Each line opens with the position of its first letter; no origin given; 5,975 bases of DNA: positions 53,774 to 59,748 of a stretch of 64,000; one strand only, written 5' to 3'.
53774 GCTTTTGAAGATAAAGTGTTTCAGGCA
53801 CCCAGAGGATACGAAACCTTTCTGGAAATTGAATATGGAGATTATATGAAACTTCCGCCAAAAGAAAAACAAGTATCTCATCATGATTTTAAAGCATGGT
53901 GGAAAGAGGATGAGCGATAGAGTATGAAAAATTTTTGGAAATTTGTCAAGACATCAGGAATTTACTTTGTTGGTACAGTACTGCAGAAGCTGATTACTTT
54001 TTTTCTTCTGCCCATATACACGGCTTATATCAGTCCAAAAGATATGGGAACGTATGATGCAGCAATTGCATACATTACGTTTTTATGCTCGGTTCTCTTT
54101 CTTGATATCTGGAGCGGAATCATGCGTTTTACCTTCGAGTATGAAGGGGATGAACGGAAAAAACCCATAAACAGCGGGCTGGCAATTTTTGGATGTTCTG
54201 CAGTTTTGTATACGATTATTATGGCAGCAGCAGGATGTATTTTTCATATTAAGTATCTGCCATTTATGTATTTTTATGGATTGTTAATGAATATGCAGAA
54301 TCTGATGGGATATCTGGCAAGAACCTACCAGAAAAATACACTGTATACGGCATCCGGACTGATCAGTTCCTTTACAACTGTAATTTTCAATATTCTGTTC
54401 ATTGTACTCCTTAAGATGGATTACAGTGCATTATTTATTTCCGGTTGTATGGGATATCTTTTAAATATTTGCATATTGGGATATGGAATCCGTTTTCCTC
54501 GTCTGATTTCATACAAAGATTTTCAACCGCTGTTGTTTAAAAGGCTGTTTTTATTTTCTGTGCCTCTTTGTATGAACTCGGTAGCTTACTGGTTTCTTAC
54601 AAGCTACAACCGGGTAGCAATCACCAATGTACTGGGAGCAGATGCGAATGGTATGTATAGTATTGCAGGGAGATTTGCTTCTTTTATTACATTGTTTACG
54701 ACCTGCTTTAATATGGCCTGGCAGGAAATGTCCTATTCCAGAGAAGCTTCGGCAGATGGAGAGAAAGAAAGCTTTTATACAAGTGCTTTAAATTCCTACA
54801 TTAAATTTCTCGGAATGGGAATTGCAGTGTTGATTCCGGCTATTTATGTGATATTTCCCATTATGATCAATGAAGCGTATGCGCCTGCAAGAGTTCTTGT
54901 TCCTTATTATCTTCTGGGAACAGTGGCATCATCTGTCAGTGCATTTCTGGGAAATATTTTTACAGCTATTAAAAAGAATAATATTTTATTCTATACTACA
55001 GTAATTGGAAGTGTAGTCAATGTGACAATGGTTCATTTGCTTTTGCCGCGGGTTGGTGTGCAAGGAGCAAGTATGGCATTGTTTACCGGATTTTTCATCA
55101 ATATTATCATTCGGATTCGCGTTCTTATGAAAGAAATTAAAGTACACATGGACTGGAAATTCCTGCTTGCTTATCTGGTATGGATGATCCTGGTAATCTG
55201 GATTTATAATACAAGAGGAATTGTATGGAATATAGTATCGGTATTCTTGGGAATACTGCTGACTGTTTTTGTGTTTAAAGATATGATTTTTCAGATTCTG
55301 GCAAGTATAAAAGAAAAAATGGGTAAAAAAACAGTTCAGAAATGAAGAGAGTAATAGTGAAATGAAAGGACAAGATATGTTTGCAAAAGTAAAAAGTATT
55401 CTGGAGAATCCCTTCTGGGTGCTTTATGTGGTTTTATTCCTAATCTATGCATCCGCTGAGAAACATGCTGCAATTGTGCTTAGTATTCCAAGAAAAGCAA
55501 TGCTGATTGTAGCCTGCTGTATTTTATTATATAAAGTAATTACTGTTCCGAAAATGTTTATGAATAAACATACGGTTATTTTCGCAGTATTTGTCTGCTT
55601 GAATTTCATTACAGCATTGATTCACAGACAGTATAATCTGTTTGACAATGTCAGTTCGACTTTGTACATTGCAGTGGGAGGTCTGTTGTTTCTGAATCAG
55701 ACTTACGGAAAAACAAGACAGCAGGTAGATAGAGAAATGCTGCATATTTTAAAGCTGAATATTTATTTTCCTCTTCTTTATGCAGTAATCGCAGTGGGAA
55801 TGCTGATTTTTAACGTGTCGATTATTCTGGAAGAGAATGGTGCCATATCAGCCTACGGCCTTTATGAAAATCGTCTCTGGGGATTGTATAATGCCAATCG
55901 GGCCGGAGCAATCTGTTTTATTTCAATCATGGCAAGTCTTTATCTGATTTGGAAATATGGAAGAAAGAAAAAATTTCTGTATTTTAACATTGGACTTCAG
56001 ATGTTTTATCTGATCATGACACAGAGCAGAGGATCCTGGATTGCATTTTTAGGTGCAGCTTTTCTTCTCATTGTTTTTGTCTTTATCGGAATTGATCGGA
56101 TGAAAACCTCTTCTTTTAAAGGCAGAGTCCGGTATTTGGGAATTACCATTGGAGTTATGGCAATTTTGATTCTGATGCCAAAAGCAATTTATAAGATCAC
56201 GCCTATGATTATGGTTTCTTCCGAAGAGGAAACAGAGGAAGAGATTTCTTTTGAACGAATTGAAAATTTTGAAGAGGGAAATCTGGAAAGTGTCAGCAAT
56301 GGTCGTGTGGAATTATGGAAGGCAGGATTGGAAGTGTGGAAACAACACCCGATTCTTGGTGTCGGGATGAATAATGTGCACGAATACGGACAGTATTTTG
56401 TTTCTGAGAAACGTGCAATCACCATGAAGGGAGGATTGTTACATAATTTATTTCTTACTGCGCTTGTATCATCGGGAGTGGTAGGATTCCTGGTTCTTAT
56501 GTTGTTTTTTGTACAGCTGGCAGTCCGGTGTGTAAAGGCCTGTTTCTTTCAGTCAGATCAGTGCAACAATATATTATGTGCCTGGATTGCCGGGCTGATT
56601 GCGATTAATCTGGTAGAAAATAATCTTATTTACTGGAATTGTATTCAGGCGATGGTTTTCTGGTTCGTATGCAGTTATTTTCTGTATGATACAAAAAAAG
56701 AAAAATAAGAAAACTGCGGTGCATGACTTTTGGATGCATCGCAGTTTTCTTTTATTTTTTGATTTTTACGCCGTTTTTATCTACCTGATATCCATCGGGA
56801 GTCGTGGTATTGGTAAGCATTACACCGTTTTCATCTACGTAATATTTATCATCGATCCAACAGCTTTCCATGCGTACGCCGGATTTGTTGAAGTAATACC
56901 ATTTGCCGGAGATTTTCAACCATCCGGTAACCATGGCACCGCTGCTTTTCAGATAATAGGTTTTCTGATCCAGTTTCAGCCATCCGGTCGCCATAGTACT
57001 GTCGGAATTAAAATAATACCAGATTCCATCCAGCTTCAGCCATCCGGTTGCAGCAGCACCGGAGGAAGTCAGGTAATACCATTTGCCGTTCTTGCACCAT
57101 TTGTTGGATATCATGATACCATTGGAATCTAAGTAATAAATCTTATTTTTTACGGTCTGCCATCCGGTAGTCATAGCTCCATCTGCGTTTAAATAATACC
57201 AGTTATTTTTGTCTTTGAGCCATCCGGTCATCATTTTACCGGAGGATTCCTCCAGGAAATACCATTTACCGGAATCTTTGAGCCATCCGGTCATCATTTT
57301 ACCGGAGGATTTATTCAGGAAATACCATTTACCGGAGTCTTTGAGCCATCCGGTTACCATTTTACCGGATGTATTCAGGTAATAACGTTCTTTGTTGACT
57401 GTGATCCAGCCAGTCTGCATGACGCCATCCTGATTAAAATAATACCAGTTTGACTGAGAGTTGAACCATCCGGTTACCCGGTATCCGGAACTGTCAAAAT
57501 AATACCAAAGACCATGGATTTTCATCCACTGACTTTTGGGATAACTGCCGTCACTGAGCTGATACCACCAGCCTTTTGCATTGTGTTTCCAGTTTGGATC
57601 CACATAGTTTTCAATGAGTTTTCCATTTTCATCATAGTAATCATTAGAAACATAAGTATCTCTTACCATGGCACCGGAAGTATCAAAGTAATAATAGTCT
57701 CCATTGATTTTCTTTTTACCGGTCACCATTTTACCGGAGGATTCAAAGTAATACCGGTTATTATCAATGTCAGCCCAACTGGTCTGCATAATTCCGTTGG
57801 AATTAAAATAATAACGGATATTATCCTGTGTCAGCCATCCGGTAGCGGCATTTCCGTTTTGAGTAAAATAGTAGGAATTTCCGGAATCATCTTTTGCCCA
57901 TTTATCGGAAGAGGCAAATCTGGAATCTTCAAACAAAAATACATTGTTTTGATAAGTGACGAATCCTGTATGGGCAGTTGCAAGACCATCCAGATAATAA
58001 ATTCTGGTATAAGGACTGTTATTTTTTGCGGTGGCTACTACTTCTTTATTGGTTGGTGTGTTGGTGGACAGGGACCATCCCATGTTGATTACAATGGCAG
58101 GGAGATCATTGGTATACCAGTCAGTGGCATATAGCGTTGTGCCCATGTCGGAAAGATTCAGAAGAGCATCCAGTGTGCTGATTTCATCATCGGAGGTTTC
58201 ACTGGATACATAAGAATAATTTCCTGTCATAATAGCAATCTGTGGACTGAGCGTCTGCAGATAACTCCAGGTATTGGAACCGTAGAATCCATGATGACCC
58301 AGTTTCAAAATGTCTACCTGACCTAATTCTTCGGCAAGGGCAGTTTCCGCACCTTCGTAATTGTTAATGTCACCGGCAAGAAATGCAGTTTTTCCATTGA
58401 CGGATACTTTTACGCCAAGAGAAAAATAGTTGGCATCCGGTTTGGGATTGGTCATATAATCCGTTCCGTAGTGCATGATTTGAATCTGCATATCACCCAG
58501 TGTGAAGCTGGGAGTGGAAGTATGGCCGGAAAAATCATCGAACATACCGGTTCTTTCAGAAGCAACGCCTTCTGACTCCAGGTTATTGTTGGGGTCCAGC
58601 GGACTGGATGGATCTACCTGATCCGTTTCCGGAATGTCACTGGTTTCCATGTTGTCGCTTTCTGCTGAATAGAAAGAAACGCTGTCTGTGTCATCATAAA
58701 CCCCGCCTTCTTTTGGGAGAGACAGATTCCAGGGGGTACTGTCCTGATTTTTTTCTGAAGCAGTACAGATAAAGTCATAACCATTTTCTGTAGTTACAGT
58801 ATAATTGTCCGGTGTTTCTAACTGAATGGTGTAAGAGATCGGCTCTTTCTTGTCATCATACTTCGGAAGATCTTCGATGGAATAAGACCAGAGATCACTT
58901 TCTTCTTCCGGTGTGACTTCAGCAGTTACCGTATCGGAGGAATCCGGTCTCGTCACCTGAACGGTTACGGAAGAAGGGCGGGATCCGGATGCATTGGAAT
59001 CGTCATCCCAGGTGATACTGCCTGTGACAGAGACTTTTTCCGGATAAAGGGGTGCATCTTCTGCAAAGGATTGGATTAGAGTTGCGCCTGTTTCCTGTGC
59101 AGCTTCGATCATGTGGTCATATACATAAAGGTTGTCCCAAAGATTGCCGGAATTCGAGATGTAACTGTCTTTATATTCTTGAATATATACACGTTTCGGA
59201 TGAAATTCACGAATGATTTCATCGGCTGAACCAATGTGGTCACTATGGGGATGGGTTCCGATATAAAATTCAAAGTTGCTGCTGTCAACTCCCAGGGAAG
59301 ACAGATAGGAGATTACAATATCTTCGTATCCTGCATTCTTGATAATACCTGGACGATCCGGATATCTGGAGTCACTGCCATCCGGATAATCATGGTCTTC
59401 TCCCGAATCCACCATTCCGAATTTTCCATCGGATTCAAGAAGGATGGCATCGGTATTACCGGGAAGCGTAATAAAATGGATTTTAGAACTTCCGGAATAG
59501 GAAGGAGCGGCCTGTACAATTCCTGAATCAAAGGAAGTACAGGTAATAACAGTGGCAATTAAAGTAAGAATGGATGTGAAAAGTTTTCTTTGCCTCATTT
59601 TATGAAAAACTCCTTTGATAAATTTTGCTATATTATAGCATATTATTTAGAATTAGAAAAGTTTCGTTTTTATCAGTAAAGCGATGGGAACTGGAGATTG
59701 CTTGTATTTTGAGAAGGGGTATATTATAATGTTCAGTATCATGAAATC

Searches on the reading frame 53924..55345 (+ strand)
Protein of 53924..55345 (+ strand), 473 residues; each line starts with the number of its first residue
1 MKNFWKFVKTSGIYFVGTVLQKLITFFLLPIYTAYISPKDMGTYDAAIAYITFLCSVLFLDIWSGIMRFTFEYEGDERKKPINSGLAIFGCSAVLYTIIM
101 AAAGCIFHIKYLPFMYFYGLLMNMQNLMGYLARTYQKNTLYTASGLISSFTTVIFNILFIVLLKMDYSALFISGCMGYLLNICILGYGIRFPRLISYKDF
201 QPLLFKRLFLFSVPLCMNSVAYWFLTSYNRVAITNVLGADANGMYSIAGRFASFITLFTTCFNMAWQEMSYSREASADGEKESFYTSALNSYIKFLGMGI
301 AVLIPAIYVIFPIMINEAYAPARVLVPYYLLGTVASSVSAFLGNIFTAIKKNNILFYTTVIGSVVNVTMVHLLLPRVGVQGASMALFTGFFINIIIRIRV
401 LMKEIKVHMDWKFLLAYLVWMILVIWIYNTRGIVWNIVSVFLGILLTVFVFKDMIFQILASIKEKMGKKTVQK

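Call 24: find_encoding_contigs(protein=window:53924-55345:+, flank=10000, max_places=1)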
Protein window:53924-55345:+ (473 aa): 4 contigs read that carry it; 1 place shown.
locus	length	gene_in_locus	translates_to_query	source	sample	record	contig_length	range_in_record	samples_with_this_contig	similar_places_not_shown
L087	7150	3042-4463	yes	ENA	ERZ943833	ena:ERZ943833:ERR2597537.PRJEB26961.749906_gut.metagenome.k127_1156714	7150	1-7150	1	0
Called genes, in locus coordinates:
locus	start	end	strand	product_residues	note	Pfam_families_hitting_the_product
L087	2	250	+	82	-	?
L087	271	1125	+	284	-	PF04991:LicD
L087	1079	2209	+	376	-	PF20706:GT4-conflict (faint), PF13439:Glyco_transf_4, PF00534:Glycos_transf_1, PF13692:Glyco_trans_1_4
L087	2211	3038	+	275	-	PF04991:LicD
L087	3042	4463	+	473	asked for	PF01943:Polysacc_synt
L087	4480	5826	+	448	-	PF04932:Wzy_C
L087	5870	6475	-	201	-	-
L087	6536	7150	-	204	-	?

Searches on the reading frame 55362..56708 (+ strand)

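Call 32: search_protein_families(library=pfam, proteins=[window:55362-56708:+], max_evalue=0.001)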
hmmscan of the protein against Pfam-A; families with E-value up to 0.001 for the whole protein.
window:55362-56708:+ (448 aa): 1 family
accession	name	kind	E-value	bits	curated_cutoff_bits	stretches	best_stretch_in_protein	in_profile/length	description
PF04932.20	Wzy_C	-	8.2e-22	78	31.7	1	213-379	6-148/149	O-Antigen ligase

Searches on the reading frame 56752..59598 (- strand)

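Call 32: search_protein_families(library=pfam, proteins=[window:56752-59598:-], max_evalue=0.001)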
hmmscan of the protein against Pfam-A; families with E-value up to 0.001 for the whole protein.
window:56752-59598:- (948 aa): 6 families
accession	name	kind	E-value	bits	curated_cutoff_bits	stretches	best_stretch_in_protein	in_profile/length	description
PF19127.6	Choline_bind_3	-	3.2e-77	254.7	27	9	729-770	2-44/47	Choline-binding repeat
PF01473.26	Choline_bind_1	-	7.4e-68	221.9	20.5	8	791-809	1-19/19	Putative cell wall binding repeat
PF19085.6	Choline_bind_2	-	5.9e-24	84.5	27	3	913-944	6-37/38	Choline-binding repeat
PF05738.19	Cna_B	-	1.3e-14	54.8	22.3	1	191-275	1-83/87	Cna protein B-type domain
PF00753.33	Lactamase_B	-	1.7e-06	28.5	22.7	1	46-157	3-92/196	Metallo-beta-lactamase superfamily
PF19209.5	CoV_S1_C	-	5.7e-05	23.6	27.1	0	601-636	14-49/58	Coronavirus spike glycoprotein S1, C-terminal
